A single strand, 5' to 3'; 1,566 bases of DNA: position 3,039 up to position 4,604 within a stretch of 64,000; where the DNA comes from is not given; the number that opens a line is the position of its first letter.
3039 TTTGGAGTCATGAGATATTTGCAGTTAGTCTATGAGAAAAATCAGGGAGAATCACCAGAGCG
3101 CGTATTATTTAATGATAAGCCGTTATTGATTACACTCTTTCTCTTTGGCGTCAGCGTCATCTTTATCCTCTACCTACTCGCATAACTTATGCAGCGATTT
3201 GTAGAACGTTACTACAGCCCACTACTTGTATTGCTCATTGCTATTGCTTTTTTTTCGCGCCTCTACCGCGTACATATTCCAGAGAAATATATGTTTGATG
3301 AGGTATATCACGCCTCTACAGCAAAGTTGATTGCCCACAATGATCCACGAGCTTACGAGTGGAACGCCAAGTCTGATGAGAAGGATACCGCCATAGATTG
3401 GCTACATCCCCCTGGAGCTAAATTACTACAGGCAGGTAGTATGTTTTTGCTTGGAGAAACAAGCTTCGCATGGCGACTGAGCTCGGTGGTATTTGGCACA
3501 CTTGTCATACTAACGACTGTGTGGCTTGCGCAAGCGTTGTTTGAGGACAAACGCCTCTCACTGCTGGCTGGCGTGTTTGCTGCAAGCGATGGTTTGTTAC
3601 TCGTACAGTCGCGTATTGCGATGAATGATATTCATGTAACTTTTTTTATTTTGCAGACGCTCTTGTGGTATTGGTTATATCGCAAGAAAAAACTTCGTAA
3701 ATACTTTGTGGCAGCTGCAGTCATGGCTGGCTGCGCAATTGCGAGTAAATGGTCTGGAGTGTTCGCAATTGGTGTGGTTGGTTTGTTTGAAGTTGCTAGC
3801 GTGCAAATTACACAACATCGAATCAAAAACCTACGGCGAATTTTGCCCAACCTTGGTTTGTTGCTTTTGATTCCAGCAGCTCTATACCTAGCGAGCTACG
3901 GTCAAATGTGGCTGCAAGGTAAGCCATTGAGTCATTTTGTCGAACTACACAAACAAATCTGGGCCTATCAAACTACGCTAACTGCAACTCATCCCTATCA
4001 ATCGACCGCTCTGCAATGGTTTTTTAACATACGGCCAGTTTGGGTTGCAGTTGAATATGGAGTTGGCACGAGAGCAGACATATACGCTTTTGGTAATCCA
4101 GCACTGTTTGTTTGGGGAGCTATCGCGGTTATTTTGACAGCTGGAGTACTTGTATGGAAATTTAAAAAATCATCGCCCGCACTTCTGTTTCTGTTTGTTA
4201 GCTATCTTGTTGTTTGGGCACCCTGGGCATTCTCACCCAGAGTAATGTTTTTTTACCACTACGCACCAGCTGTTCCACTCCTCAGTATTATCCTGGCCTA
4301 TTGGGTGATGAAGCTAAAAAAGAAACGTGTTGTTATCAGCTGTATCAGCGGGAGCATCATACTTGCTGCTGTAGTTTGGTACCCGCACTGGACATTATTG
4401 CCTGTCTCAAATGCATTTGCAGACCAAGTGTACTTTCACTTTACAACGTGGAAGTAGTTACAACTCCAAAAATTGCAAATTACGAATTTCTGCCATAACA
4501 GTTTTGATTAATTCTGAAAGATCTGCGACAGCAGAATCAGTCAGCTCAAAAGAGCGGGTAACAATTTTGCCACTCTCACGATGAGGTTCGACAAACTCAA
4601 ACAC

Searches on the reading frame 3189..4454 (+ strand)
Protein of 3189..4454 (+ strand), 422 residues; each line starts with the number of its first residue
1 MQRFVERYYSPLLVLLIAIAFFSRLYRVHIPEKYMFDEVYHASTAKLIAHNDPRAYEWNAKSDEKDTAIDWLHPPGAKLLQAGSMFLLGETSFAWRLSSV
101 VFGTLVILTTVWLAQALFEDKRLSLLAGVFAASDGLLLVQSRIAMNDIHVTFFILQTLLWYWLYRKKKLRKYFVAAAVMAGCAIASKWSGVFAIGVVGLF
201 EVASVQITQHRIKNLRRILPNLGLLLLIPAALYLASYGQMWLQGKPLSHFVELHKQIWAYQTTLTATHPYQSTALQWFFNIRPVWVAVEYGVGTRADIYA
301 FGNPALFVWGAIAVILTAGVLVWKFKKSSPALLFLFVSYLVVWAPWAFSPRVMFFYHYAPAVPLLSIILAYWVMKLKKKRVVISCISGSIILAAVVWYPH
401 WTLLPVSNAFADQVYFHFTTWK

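Call 23: find_encoding_contigs(protein=window:3189-4454:+, flank=10000, max_places=1)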
Protein window:3189-4454:+ (422 aa): 7 contigs read that carry it; 1 place shown.
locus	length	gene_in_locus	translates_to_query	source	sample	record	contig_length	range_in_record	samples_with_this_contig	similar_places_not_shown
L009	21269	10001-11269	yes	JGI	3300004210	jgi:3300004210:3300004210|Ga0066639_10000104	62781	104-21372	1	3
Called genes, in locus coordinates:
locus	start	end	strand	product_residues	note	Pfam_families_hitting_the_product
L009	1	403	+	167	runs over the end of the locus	?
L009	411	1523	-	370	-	PF02646:RmuC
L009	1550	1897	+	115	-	-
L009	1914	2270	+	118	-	PF01371:Trp_repressor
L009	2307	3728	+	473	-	PF00133:tRNA-synt_1 (weak), PF01406:tRNA-synt_1e (faint), PF09334:tRNA-synt_1g, PF00133:tRNA-synt_1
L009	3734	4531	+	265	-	PF01026:TatD_DNase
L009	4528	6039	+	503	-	-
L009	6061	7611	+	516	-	-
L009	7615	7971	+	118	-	-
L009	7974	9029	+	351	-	PF00953:Glycos_transf_4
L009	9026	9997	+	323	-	PF01040:UbiA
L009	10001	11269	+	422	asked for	PF02366:PMT, PF13231:PMT_2, PF16192:PMT_4TMC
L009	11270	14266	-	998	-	PF00580:UvrD-helicase, PF13245:AAA_19, PF13604:AAA_30 (faint), PF13361:UvrD_C, PF13538:UvrD_C_2 (faint), PF12705:PDDEXK_1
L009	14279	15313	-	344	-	-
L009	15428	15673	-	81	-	-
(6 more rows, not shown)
